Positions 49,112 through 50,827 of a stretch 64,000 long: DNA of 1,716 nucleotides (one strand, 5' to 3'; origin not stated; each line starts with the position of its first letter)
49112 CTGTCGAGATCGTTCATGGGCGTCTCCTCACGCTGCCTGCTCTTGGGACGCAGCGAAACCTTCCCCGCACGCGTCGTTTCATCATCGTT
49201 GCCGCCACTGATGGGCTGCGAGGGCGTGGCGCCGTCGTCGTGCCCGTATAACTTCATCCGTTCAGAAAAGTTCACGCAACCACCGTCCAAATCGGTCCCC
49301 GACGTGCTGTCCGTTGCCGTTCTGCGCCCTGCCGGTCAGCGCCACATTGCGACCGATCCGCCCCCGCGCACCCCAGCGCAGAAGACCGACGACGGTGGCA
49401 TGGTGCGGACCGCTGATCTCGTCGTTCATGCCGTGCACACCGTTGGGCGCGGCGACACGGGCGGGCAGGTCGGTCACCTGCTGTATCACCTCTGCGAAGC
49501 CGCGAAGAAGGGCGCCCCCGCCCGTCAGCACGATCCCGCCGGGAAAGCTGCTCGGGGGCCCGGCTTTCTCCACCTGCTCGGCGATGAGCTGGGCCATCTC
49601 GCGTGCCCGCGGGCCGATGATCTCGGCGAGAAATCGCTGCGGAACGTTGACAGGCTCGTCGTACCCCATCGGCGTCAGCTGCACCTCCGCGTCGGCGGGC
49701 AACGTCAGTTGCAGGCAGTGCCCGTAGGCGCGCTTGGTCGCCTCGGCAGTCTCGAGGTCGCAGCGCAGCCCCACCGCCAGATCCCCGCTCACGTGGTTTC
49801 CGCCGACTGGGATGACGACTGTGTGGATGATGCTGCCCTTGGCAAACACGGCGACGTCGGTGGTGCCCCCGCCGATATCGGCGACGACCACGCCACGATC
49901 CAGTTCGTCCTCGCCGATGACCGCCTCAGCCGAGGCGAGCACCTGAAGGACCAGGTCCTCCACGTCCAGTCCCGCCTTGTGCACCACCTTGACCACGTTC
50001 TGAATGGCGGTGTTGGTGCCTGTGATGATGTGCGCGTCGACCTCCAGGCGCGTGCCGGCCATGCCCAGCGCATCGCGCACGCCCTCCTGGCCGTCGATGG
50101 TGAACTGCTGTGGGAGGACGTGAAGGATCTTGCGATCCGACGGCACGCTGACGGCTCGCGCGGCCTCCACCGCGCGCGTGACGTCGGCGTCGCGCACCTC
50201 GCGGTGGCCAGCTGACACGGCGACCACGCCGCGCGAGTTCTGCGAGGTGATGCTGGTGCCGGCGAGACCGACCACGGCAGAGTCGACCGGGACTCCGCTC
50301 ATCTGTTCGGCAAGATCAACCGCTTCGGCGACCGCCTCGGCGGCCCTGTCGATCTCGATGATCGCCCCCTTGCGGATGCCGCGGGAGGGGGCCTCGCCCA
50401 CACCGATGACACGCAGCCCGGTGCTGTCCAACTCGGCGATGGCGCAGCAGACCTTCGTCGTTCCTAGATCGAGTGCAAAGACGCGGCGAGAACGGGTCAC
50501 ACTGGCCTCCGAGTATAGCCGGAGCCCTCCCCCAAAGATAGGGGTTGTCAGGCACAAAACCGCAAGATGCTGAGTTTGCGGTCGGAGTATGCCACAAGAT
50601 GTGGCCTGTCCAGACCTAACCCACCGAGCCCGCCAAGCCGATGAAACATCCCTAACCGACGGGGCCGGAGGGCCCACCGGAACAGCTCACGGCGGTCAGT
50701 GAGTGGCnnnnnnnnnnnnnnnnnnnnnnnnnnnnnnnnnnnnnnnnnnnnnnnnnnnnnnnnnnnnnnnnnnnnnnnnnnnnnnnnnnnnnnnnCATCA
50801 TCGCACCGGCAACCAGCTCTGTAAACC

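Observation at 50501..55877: dcw cluster split: metF, an MDR oxidoreductase and a secreted phosphodiesterase inserted between ftsQ and ftsA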

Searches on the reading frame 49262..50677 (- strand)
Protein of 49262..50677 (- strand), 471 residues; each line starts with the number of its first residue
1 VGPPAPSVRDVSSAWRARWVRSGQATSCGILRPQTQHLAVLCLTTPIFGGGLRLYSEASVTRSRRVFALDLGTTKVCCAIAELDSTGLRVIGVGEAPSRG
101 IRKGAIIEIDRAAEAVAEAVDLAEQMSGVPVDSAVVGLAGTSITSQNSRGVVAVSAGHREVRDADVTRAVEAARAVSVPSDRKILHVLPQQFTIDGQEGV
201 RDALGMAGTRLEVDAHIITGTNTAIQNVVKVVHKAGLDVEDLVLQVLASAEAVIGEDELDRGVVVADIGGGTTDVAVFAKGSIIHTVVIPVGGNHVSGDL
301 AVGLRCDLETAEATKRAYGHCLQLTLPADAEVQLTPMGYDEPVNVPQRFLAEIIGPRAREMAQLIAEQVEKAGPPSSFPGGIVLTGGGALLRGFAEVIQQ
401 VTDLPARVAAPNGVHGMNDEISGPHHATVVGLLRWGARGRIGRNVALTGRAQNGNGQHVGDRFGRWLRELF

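Call 4: search_protein_families(library=pfam, proteins=[window:49262-50677:-], max_evalue=0.001)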
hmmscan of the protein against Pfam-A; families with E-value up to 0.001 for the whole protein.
window:49262-50677:- (471 aa): 5 families
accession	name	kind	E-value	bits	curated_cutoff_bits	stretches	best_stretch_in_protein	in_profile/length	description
PF14450.12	FtsA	-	1.5e-36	126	31.8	2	264-431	1-127/127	Cell division protein FtsA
PF02491.25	SHS2_FTSA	-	1.9e-29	102.3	25.4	1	140-219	1-79/79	SHS2 domain inserted in FTSA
PF06723.19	MreB_Mbl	-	1.7e-14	53.8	27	1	258-410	142-305/327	MreB/Mbl protein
PF11104.14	PilM_2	-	8.9e-10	38.4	27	1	223-317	136-236/340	Type IV pilus assembly protein PilM;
PF06277.17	EutA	-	1e-06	28.4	27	1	231-299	115-181/475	Ethanolamine utilisation protein EutA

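Call 6: search_protein_families(library=ncbifam, proteins=[window:49262-50677:-], max_evalue=0.001)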
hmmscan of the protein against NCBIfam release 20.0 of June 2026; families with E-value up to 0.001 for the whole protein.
window:49262-50677:- (471 aa): 14 families
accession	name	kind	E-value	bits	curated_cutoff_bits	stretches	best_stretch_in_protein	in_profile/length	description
TIGR01174.1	ftsA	equivalog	4.9e-121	404.3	175.85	1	66-434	2-370/371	cell division protein FtsA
NF007009.0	PRK09472.1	equivalog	2.3e-85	287.2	409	1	63-469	7-418/420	cell division protein FtsA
TIGR02529.1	EutJ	subfamily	1.4e-16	60.7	152.1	1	218-317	69-164/239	ethanolamine utilization protein EutJ family protein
NF011660.0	PRK15080.1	equivalog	6.2e-16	58.4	182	1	225-318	110-198/277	ethanolamine utilization protein EutJ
NF010539.0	PRK13927.1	subfamily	1.4e-12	47.1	293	1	261-410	151-312/339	rod shape-determining protein MreB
TIGR00904.1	mreB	subfamily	1.1e-11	44.5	365.75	1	259-410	148-312/334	MreB/Mrl family cell shape determining protein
NF010540.1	PRK13929.1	exception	2.8e-10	39.8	515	1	230-410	119-310/334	rod-share determining protein MreBH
TIGR01175.1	pilM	subfamily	4.4e-09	35.8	133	1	214-412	134-316/348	type IV pilus assembly protein PilM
NF007992.0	PRK10719.1-3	equivalog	2.8e-06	26.4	598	1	231-296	117-180/478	ethanolamine ammonia-lyase reactivating factor EutA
NF007994.0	PRK10719.1-5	equivalog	1.8e-05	23.8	952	1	231-298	117-182/473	ethanolamine ammonia-lyase reactivating factor EutA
NF045709.1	Amuc_1101_fam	equivalog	2e-05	23.6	650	1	212-320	128-236/608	Amuc_1101 family PilM-like pilus complex protein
NF002399.0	PRK01433.1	equivalog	0.0002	20.1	743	1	221-388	153-318/595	Fe-S protein assembly chaperone HscA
NF007991.0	PRK10719.1-1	equivalog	0.00064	18.5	799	0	231-299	118-184/467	ethanolamine ammonia-lyase reactivating factor EutA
NF001413.0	PRK00290.1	equivalog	0.00074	18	648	0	234-299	158-222/625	molecular chaperone DnaK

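Call 8: find_related_loci(query=window:49265-50500:-, collection=genome_contigs, flank=10000)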
Query window:49265-50500:- (412 aa) in genome_contigs; peptide patterns used: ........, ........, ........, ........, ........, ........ (x = any residue, [..] = any of these).
287 stretches matched a pattern; 104 encode a relative of the query (tblastn E <= 1e-3); the best 80 are kept; 80 distinct loci.
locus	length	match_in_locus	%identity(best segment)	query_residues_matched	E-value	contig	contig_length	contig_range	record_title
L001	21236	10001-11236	96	1-412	0e+0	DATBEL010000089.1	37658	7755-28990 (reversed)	MAG TPA_asm: Candidatus Dormiibacterota bacterium isolate SMAG_U5836 k141_5050595, whole genome shotgun sequence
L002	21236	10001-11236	97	1-412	0e+0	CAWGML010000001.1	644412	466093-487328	MAG: Candidatus Dormibacteraeota bacterium isolate MFD01213.bin.2.104 genome assembly, contig: contig_1638, whole genome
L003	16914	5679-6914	96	1-412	0e+0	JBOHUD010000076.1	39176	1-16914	MAG: Candidatus Dormibacteria bacterium isolate TC-B3_metabat2.bin.14 k127_318972, whole genome shotgun sequence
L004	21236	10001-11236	96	1-412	0e+0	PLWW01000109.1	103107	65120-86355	MAG: Candidatus Dormiibacterota bacterium isolate palsa_875 73.20120700_P3D.68_contig_1348, whole genome shotgun sequenc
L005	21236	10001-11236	96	1-412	0e+0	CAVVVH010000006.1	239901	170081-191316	MAG: Candidatus Dormibacteraeota bacterium isolate MFD04580.bin.2.77 genome assembly, contig: contig_33218, whole genome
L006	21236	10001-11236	96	1-412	0e+0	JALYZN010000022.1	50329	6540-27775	MAG: Candidatus Dormiibacterota bacterium isolate KAP bin66 SD1490-92_k127_1234103, whole genome shotgun sequence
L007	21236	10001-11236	95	1-412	0e+0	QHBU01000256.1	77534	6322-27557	MAG: Candidatus Aeolococcus gillhamiae isolate RRmetagenome_bin12 antarctic_groopm_ref2_bin_242_contig_703, whole genome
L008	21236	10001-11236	95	1-412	0e+0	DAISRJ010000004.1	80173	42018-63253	MAG TPA_asm: Candidatus Dormiibacterota bacterium isolate CTOTU10828 NODE_11_length_80173_cov_7.730111, whole genome sho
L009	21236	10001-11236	95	1-412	0e+0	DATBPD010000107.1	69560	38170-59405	MAG TPA_asm: Candidatus Dormiibacterota bacterium isolate SMAG_U4068 k141_2079035, whole genome shotgun sequence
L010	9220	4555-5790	95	1-412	0e+0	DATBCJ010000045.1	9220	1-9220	MAG TPA_asm: Candidatus Dormiibacterota bacterium isolate SMAG_U5782 k141_1817062, whole genome shotgun sequence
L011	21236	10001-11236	95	1-412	0e+0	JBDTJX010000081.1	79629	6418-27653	MAG: Candidatus Dormibacter sp. isolate cluster2_bin.63 k127_3036603, whole genome shotgun sequence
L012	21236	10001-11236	94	1-412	0e+0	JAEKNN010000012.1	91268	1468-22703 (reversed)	MAG: Candidatus Amunia macphersoniae isolate Mitchell_Peninsula_5 NODE_222_length_91268_cov_31.151503, whole genome shot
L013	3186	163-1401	92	1-412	0e+0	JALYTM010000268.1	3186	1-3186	MAG: Candidatus Dormiibacterota bacterium isolate LIV bin30 SD1462_NODE_12182_length_3186_cov_0.994443, whole genome sho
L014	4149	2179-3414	78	1-412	0e+0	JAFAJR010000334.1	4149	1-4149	MAG: Candidatus Dormiibacterota bacterium isolate CP_BE_BS_R3_5 BE_BS_R3_k147_988636, whole genome shotgun sequence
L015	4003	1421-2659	78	1-412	0e+0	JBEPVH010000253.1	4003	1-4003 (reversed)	MAG: bacterium isolate 22E.semibin_refined.006_sub NODE_26742_length_4003_cov_5.071429:0-4003, whole genome shotgun sequ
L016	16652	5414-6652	78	1-412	0e+0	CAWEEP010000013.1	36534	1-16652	MAG: Candidatus Dormibacteraeota bacterium isolate MFD01188.bin.2.123 genome assembly, contig: contig_131084, whole geno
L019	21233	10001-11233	80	1-412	0e+0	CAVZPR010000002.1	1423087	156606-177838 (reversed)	MAG: Candidatus Dormibacteraeota bacterium isolate MFD09603.bin.2.40 genome assembly, contig: contig_18431, whole genome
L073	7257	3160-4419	64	1-412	2e-170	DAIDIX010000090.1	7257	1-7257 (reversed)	MAG TPA_asm: Candidatus Dormiibacterota bacterium isolate clean372 NODE_90_length_7257_cov_2.494290, whole genome shotgu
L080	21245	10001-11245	72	1-412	0e+0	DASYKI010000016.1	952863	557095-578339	MAG TPA_asm: Candidatus Dormiibacterota bacterium isolate SMAG_U4318 k141_1594429, whole genome shotgun sequence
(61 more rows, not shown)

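Call 68: search_protein_families(library=pfam, proteins=[L073:194-1129:-, L073:1119-1958:-, L073:1714-3039:+, L073:6387-7091:+, L016:4130-5008:-, L080:8292-9956:-, L080:8103-9773:+, L019:6237-7493:+, L019:7546-8439:+, L019:8424-9680:+], max_evalue=0.0001)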
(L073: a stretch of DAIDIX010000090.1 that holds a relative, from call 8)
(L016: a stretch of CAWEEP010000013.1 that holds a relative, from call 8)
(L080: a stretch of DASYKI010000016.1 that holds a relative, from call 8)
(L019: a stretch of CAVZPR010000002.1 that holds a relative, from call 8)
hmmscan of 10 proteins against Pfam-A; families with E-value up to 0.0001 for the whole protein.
L073:194-1129:- (311 aa): 2 families
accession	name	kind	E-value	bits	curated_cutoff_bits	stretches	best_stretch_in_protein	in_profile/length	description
PF01370.27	Epimerase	-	2.9e-12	47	20.9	1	10-220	1-227/240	NAD dependent epimerase/dehydratase family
PF08338.16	DUF1731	-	6.7e-06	26.2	27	1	257-300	2-47/47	Domain of unknown function (DUF1731)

L073:1119-1958:- (279 aa): 1 family
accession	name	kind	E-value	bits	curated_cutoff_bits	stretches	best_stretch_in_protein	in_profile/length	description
PF02219.23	MTHFR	-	5.2e-06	26.5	24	1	97-198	100-208/287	Methylenetetrahydrofolate reductase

L073:1714-3039:+ (441 aa): 3 families
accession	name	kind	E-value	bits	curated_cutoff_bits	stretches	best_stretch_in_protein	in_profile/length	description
PF00107.32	ADH_zinc_N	-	2e-25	89.6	31.8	1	274-401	1-128/129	Zinc-binding dehydrogenase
PF08240.17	ADH_N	-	6.9e-20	71.7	23.5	1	122-233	3-104/104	Alcohol dehydrogenase GroES-like domain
PF13602.12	ADH_zinc_N_2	-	1e-15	59.3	27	1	321-436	12-134/134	Zinc-binding dehydrogenase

L073:6387-7091:+ (234 aa): 0 families

L016:4130-5008:- (293 aa): 1 family
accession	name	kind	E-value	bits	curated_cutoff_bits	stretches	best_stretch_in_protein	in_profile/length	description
PF02219.23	MTHFR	-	2e-80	270.7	24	1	6-285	5-286/287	Methylenetetrahydrofolate reductase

L080:8292-9956:- (554 aa): 0 families

L080:8103-9773:+ (556 aa): 0 families

L019:6237-7493:+ (418 aa): 2 families
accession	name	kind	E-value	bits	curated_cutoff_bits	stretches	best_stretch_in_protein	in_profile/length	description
PF02720.22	DUF222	-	3.9e-39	135.2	24.4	1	69-353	9-306/306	Domain of unknown function (DUF222)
PF01844.29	HNH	-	9.7e-08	32.5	21.4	1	360-400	3-46/47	HNH endonuclease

L019:7546-8439:+ (297 aa): 0 families

L019:8424-9680:+ (418 aa): 0 families

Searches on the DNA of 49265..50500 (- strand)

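Call 73: search_rna_families(sources=[L043, L069, L014, L015, L024, L010], threshold=evalue, max_evalue=1)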
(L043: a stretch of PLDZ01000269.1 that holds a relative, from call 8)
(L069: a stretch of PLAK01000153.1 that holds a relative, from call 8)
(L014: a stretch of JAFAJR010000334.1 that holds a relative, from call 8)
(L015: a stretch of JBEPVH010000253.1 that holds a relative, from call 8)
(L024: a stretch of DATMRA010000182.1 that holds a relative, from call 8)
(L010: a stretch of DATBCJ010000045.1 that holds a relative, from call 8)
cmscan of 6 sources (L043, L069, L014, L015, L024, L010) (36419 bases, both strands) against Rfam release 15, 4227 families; matches with E-value up to 1: 1.
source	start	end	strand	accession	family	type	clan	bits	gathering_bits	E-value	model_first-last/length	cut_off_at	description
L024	6040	6163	-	RF02916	atpB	Cis-reg;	-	22.2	37.4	0.61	1-128/128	no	atpB RNA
